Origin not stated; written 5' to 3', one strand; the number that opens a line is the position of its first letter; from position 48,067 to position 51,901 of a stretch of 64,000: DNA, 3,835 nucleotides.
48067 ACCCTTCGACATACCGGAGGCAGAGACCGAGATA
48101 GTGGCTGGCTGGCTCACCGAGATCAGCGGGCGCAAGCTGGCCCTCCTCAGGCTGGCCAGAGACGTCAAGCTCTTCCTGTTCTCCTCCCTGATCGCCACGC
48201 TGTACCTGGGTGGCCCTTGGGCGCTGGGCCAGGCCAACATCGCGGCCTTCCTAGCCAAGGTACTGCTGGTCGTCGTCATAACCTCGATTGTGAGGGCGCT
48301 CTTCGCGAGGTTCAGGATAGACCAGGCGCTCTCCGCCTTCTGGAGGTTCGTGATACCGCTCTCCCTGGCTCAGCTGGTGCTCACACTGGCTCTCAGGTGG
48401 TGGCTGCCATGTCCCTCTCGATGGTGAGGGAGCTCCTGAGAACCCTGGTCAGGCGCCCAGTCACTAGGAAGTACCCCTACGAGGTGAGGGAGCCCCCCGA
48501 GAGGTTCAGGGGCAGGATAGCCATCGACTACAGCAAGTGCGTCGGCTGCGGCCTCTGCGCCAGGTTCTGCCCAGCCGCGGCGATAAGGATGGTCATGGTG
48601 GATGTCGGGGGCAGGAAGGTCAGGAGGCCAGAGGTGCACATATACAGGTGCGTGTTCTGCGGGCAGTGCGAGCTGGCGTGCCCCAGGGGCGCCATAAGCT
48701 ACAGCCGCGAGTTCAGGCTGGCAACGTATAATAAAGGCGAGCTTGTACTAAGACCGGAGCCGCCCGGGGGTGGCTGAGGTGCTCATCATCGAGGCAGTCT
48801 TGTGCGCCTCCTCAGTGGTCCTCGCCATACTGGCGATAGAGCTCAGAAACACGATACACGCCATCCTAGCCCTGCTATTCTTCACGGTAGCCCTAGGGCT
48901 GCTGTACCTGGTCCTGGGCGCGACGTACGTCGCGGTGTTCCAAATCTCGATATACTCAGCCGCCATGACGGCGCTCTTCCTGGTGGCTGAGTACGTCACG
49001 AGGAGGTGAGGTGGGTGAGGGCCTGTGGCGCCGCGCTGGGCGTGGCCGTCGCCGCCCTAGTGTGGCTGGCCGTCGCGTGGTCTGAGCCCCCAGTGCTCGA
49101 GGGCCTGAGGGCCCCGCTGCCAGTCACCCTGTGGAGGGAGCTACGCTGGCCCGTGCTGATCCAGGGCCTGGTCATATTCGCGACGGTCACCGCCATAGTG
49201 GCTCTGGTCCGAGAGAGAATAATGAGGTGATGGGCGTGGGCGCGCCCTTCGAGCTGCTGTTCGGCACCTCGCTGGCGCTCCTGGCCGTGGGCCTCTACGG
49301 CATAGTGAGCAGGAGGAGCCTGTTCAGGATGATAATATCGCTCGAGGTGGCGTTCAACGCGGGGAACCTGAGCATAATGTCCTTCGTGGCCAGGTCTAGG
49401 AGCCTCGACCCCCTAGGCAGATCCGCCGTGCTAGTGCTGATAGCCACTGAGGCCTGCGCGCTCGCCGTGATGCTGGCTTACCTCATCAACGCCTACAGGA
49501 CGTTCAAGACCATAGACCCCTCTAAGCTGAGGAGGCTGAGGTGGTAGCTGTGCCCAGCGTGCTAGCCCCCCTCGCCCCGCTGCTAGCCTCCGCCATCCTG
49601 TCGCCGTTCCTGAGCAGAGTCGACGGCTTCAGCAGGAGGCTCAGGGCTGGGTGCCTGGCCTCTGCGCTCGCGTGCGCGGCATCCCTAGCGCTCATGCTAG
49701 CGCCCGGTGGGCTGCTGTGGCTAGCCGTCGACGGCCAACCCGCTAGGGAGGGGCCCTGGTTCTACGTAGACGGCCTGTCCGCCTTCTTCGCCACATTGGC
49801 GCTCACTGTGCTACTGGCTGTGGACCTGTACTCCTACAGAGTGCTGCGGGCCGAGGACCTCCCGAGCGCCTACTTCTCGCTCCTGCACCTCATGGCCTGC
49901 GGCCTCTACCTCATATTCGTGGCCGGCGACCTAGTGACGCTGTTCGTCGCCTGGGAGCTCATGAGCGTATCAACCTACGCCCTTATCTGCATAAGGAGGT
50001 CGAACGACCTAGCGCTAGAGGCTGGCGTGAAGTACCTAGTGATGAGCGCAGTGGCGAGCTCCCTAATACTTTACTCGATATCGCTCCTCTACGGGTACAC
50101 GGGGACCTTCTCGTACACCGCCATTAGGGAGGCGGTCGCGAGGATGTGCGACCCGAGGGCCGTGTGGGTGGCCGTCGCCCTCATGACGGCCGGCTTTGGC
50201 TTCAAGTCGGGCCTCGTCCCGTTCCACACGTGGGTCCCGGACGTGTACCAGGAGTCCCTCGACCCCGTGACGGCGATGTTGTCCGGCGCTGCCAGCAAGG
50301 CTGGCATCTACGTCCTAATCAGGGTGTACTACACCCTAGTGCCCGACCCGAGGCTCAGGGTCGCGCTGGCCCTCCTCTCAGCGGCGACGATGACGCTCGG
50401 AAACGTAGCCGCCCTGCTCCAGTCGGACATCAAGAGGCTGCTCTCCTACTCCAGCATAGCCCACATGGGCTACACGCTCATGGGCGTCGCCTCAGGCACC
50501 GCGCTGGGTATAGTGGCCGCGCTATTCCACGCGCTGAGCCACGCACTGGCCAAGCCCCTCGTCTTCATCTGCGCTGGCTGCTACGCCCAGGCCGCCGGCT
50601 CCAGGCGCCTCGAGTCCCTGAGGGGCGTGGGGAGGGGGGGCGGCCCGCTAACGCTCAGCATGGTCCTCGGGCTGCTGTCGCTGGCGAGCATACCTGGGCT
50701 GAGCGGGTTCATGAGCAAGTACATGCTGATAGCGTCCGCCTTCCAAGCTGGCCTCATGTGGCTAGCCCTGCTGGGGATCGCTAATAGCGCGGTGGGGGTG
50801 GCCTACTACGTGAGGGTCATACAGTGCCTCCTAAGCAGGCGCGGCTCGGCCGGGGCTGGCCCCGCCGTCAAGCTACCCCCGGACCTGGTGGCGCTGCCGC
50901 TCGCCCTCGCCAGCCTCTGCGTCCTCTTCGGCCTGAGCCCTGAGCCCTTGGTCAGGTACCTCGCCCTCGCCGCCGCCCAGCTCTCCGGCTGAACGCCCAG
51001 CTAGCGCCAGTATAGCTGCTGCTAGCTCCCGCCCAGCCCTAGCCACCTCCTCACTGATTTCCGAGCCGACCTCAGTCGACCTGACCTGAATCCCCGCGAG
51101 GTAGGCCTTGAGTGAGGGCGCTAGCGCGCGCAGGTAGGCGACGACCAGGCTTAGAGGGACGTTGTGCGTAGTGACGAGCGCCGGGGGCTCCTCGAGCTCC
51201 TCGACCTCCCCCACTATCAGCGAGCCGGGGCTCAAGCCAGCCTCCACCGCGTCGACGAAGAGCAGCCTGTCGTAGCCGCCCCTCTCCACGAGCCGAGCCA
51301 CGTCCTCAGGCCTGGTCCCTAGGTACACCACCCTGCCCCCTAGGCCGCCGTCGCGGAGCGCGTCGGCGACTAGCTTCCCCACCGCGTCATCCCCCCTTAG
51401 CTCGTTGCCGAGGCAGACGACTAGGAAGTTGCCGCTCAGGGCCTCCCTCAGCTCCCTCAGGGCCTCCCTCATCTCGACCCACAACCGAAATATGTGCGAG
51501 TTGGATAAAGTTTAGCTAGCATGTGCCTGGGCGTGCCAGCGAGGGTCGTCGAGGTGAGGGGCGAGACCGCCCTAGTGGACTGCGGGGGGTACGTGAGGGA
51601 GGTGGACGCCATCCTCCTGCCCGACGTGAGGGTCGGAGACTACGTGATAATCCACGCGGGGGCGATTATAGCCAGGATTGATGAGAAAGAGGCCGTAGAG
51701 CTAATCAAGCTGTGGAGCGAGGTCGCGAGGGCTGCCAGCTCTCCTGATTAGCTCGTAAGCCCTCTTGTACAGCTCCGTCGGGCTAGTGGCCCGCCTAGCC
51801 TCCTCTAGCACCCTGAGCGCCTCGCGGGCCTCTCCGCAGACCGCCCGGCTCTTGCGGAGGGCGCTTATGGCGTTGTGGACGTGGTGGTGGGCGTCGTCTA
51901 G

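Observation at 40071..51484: Complex-I-ordered 11-subunit gene set whose NuoD-like subunit still has both [NiFe] cysteine pairs and a cleavable tail: probably a complex-I-like membrane hydrogenase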

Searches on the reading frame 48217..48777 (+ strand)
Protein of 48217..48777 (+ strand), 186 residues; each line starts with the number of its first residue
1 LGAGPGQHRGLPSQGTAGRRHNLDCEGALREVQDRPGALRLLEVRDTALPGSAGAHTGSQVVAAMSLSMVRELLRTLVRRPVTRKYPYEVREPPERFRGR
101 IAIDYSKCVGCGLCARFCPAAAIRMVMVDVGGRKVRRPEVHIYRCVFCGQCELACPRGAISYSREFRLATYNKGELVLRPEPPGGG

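Call 4: search_protein_families(library=pfam, proteins=[window:48217-48777:+], max_evalue=0.01)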
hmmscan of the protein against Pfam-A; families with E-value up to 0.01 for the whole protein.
window:48217-48777:+ (186 aa): 15 families
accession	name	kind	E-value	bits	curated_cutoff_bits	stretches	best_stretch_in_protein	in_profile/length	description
PF00037.32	Fer4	-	2.5e-15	56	21.1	2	102-124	2-24/24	4Fe-4S binding domain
PF12838.12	Fer4_7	-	4.7e-11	43.4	27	1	107-159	1-52/52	4Fe-4S dicluster domain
PF13187.11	Fer4_9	-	3.9e-10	40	27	1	107-160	1-52/52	4Fe-4S dicluster domain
PF12837.12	Fer4_6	-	5.5e-10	39.1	25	1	101-123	2-24/24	4Fe-4S binding domain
PF13237.11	Fer4_10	-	6e-09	36.1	25.5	1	101-156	2-53/53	4Fe-4S dicluster domain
PF12797.12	Fer4_2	-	3.2e-08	33.4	24.5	1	100-120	2-22/22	4Fe-4S binding domain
PF13484.11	Fer4_16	-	6e-08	33.8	30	2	144-167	1-23/66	4Fe-4S double cluster binding domain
PF14697.11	Fer4_21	-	3.9e-07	30.5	35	1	102-125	35-59/59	4Fe-4S dicluster domain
PF13534.11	Fer4_17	-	5.9e-06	27.2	22.2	0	140-158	41-59/61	4Fe-4S dicluster domain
PF12800.12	Fer4_4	-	9.4e-06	26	24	1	106-120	2-16/17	4Fe-4S binding domain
PF13183.11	Fer4_8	-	9.5e-06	26.5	27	1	106-158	3-67/68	4Fe-4S dicluster domain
PF17179.9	Fer4_22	-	1.7e-05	26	27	0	103-120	76-93/95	4Fe-4S dicluster domain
PF25160.1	LdpA_Fe-S-bd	-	2e-05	24.7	27.6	1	103-126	23-46/49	LdpA Fe-S cluster-binding domain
PF12798.12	Fer4_3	-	0.00024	22.1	27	0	145-159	1-15/15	4Fe-4S binding domain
PF05187.19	Fer4_ETF_QO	-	0.0036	17.9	24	0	113-162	45-92/104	Electron transfer flavoprotein-ubiquinone oxidoreductase, 4Fe-4S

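Call 7: search_protein_families(library=ncbifam, proteins=[window:48217-48777:+], max_evalue=0.001)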
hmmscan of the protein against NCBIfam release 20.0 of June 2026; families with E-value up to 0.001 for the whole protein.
window:48217-48777:+ (186 aa): 71 families (the best 25 are shown)
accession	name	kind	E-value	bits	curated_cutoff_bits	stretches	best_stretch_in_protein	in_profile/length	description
TIGR01971.1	NuoI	subfamily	1.6e-28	98.8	113.05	1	74-180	6-118/121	NADH-quinone oxidoreductase, chain I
NF006221.0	PRK08348.1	subfamily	1.8e-28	98.9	124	1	67-173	4-105/136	NADH-plastoquinone oxidoreductase subunit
NF004537.0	PRK05888.1-3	equivalog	8.7e-25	87.4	163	1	74-178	31-148/204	NADH-quinone oxidoreductase subunit NuoI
NF004543.0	PRK05888.2-5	equivalog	2e-24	86.3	243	1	74-175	27-130/217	NADH-quinone oxidoreductase subunit NuoI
NF040612.1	F420_dehyd_FpoI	exception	2.2e-24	85.8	180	1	65-180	1-121/135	F420H2 dehydrogenase subunit FpoI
NF009053.0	PRK12387.1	subfamily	3e-24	85.8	204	1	77-179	9-109/180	formate hydrogenlyase complex iron-sulfur subunit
TIGR00403.1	ndhI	equivalog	1.1e-21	77.2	302.35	1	75-176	31-135/183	NAD(P)H-quinone oxidoreductase subunit I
NF006076.0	PRK08222.1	equivalog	1.7e-21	76.9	270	1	73-179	4-109/181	hydrogenase 4 subunit H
NF010590.0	PRK13984.1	equivalog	4.6e-21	74.6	946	1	75-181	19-129/611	putative oxidoreductase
NF004545.0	PRK05888.3-1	equivalog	6.9e-20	71.3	229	1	72-170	32-133/154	NADH-quinone oxidoreductase subunit NuoI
NF004541.0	PRK05888.2-2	equivalog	3.4e-19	69.3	217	1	69-181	23-132/168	NADH-quinone oxidoreductase subunit NuoI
NF004536.0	PRK05888.1-1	equivalog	9.6e-19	67.4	212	1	69-178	16-132/180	NADH-quinone oxidoreductase subunit NuoI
NF004539.0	PRK05888.1-5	equivalog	4.2e-17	62.3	225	1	70-177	20-134/162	NADH-quinone oxidoreductase subunit NuoI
NF004538.0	PRK05888.1-4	equivalog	1.8e-16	60.2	135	1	74-178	24-135/162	NADH-quinone oxidoreductase subunit NuoI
NF004546.0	PRK05888.3-3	equivalog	1.2e-15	57.4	260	1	80-174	38-138/196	NADH-quinone oxidoreductase subunit NuoI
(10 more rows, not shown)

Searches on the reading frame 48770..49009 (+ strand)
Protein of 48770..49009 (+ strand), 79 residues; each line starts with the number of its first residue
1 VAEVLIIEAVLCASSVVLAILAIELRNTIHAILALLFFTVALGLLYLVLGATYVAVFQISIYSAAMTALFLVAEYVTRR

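Call 4: search_protein_families(library=pfam, proteins=[window:48770-49009:+], max_evalue=0.01)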
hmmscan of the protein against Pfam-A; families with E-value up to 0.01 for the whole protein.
window:48770-49009:+ (79 aa): 2 families
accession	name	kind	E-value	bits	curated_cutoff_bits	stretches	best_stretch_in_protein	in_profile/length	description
PF00499.25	Oxidored_q3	-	1.4e-09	38.3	33.2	1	19-73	2-56/146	NADH-ubiquinone/plastoquinone oxidoreductase chain 6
PF13244.11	MbhD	-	0.0002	21.9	27.2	1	15-77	3-65/67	MBH, subunit D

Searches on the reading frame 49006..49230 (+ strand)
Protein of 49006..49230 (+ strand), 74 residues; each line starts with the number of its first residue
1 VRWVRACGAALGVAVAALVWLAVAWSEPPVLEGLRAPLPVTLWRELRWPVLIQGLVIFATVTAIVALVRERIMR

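Call 5: search_protein_families(library=pfam, proteins=[window:49006-49230:+], max_evalue=0.01)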
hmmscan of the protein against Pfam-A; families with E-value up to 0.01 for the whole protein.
window:49006-49230:+ (74 aa): 0 families

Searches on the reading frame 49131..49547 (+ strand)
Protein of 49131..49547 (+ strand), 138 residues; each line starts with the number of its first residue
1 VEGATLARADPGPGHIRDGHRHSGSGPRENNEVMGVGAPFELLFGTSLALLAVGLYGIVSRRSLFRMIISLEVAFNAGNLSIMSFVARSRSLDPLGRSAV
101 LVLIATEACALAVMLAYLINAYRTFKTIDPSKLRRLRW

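Call 5: search_protein_families(library=pfam, proteins=[window:49131-49547:+], max_evalue=0.01)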
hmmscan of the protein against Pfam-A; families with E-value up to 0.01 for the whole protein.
window:49131-49547:+ (138 aa): 2 families
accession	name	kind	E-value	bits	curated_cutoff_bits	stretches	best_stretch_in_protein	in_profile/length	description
PF00420.29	Oxidored_q2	-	1.2e-18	67.1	26.1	1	45-138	4-95/95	NADH-ubiquinone/plastoquinone oxidoreductase chain 4L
PF19982.4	DUF6418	-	0.0046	17.5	25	0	17-83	26-94/109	Family of unknown function (DUF6418)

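Call 7: search_protein_families(library=ncbifam, proteins=[window:49131-49547:+], max_evalue=0.001)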
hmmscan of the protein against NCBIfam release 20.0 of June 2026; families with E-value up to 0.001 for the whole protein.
window:49131-49547:+ (138 aa): 11 families
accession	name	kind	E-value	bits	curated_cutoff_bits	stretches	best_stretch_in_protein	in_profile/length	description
NF004322.0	PRK05715.1-4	equivalog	6.2e-13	48.6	128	1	46-138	12-104/104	NADH-quinone oxidoreductase subunit NuoK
NF040614.1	F420_dehyd_FpoK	exception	7.3e-13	48.8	145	1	41-138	3-98/98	F420H2 dehydrogenase subunit FpoK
NF004320.0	PRK05715.1-2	equivalog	1.3e-12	47.6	57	1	47-138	10-99/99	NADH-quinone oxidoreductase subunit NuoK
NF006250.0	PRK08388.1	equivalog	4.8e-10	39.9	137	1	89-137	70-118/119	putative monovalent cation/H+ antiporter subunit C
NF004319.0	PRK05715.1-1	equivalog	2.1e-09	37.5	101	1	49-134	13-96/100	NADH-quinone oxidoreductase subunit NuoK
NF005618.0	PRK07375.1-3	equivalog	4e-07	30.2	107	1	90-133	72-115/119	putative monovalent cation/H+ antiporter subunit C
NF004321.0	PRK05715.1-3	equivalog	4.7e-06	26.8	91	1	49-136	13-99/101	NADH-quinone oxidoreductase subunit NuoK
NF005621.0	PRK07375.1-6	equivalog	0.00013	21.8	126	0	80-137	60-117/120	putative monovalent cation/H+ antiporter subunit C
NF008556.0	PRK11492.1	equivalog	0.00018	21.4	136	1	46-137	130-215/216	hydrogenase 4 membrane subunit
NF004323.0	PRK05715.1-5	equivalog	0.00025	21.3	89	1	47-129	12-93/102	NADH-quinone oxidoreductase subunit NuoK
NF009303.0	PRK12660.1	subfamily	0.00057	19.8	132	0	50-137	12-108/114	putative monovalent cation/H+ antiporter subunit C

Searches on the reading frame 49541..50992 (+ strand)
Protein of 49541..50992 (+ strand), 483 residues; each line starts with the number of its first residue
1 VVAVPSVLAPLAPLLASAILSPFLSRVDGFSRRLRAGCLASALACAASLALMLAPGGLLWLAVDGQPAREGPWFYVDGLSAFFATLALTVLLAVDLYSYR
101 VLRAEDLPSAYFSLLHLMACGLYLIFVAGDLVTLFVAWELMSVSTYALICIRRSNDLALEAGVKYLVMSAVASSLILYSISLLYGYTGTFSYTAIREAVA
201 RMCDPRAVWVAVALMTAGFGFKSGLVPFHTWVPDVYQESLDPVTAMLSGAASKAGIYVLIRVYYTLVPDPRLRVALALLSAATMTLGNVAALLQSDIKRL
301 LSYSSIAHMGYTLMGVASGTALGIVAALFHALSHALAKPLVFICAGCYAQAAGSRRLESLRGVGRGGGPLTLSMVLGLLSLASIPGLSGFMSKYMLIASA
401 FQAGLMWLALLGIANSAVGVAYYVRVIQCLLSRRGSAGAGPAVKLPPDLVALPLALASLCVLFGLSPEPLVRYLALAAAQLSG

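Call 5: search_protein_families(library=pfam, proteins=[window:49541-50992:+], max_evalue=0.01)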
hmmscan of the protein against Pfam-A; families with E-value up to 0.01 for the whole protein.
window:49541-50992:+ (483 aa): 1 family
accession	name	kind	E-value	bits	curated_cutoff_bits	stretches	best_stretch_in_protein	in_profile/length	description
PF00361.26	Proton_antipo_M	-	1.3e-69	235.1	21.5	1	128-416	1-291/294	NADH:quinone oxidoreductase/Mrp antiporter, TM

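Call 7: search_protein_families(library=ncbifam, proteins=[window:49541-50992:+], max_evalue=0.001)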
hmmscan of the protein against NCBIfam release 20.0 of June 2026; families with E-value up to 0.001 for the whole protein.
window:49541-50992:+ (483 aa): 76 families (the best 25 are shown)
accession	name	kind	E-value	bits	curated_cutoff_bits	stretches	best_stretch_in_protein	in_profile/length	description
TIGR01770.1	NDH_I_N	subfamily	1.9e-86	290.9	332.6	1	57-436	48-437/472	NADH-quinone oxidoreductase subunit NuoN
NF004440.0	PRK05777.1-3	equivalog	8.1e-76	255.8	519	1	46-478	41-473/477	NADH-quinone oxidoreductase subunit NuoN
NF004445.0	PRK05777.2-3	equivalog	2e-72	244.7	408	1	74-433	71-433/475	NADH-quinone oxidoreductase subunit NuoN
NF006419.0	PRK08668.1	equivalog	3.1e-72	244.3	617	1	74-475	66-475/613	NADH dehydrogenase subunit M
NF004442.0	PRK05777.1-5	equivalog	8.9e-72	242.6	523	1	74-475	71-475/483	NADH-quinone oxidoreductase subunit NuoN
NF004441.0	PRK05777.1-4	equivalog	2.9e-70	237.4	477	1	109-478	145-520/524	NADH-quinone oxidoreductase subunit NuoN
NF009306.0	PRK12663.1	equivalog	1.6e-69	235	542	1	7-481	6-481/498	Na+/H+ antiporter subunit D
NF006241.0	PRK08377.1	equivalog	1.2e-68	232.3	645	1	69-474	69-470/494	NADH dehydrogenase subunit N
NF006240.0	PRK08376.1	subfamily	1.4e-67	228.8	662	1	74-480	86-505/521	putative monovalent cation/H+ antiporter subunit D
NF005818.0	PRK07691.1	equivalog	5e-61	207.2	586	1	8-481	8-483/496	Na+/H+ antiporter subunit D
TIGR01972.1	NDH_I_M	subfamily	3.7e-60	204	263.8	1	76-480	76-481/486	NADH-quinone oxidoreductase subunit M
NF009308.0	PRK12665.1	equivalog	1.5e-59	202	585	1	8-418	11-421/531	Na+/H+ antiporter subunit D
NF005086.0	PRK06521.1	equivalog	6.6e-58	196.7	667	1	3-482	4-507/669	hydrogenase 4 subunit B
NF002701.0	PRK02504.1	equivalog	1.9e-57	194.9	569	1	74-433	74-436/513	NAD(P)H-quinone oxidoreductase subunit N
NF004439.0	PRK05777.1-1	equivalog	5.1e-56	190.6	531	1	59-477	52-481/485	NADH-quinone oxidoreductase subunit NuoN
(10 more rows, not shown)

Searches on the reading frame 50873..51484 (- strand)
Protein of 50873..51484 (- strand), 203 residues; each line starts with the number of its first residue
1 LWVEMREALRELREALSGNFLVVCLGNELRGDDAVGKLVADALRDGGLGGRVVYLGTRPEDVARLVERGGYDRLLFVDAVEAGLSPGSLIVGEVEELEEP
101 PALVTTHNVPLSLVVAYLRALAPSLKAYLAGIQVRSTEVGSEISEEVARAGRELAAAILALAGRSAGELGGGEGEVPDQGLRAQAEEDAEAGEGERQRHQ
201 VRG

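Call 5: search_protein_families(library=pfam, proteins=[window:50873-51484:-], max_evalue=0.01)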
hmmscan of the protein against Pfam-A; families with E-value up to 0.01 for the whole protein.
window:50873-51484:- (203 aa): 1 family
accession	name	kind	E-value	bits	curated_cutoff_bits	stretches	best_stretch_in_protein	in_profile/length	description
PF01750.23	HycI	-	2.9e-13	50.2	23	1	52-159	19-128/130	Hydrogenase maturation protease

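Call 47: search_solved_structures(query=window:50873-51484:-, max_evalue=0.01, show_alignments=2)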
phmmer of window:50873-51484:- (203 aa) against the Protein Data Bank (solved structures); distinct sequences matched with E-value up to 0.01: 6.
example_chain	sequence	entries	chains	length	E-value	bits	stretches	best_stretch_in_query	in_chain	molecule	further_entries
5zby_A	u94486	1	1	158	4.9e-12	49.5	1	12-158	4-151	Hydrogenase maturation protease HycI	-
2e85_A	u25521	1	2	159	2.3e-11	47.3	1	21-119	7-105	Hydrogenase 3 maturation protease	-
2i8l_A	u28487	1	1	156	2.8e-11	47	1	21-119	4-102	Hydrogenase 3 maturation protease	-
3pu6_A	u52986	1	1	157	1e-06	32.1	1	21-151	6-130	Uncharacterized protein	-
5ttx_A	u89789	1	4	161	2.6e-06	30.8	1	19-156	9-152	Hydrogenase 2 maturation peptidase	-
5ija_A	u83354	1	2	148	1.7e-05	28.1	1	21-157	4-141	Hydrogenase-specific maturation endopeptidase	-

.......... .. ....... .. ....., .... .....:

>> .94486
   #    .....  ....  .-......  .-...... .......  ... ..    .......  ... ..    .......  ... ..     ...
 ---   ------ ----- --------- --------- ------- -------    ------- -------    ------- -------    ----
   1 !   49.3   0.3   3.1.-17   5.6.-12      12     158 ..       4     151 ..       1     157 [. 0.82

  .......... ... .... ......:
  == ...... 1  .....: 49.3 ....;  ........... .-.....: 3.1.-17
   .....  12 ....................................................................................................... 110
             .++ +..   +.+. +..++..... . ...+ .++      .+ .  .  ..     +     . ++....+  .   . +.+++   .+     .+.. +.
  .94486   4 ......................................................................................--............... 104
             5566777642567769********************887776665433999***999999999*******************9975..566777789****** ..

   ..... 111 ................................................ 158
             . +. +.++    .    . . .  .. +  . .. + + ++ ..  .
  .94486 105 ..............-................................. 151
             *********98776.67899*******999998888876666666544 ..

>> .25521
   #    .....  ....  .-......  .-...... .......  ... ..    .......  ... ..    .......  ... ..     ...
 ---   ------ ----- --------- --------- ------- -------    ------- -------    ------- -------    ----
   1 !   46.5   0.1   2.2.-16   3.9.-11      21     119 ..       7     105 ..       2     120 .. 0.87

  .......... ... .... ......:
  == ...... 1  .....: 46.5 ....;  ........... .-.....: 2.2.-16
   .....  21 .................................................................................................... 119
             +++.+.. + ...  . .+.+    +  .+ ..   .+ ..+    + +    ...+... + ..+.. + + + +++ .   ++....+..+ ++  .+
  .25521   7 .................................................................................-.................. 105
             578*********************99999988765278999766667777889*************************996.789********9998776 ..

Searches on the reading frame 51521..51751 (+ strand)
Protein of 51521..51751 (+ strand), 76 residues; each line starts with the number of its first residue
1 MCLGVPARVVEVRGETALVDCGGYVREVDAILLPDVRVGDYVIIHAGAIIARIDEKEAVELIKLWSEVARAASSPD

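Call 5: search_protein_families(library=pfam, proteins=[window:51521-51751:+], max_evalue=0.01)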
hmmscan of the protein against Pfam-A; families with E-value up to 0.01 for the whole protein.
window:51521-51751:+ (76 aa): 2 families
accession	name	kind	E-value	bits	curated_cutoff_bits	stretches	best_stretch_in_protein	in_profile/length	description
PF01455.23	HupF_HypC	-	1.6e-25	89.4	28.5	1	1-65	1-65/65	HupF/HypC family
PF00132.30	Hexapep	-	7.7e-05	22.7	27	1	29-51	13-35/36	Bacterial transferase hexapeptide (six repeats)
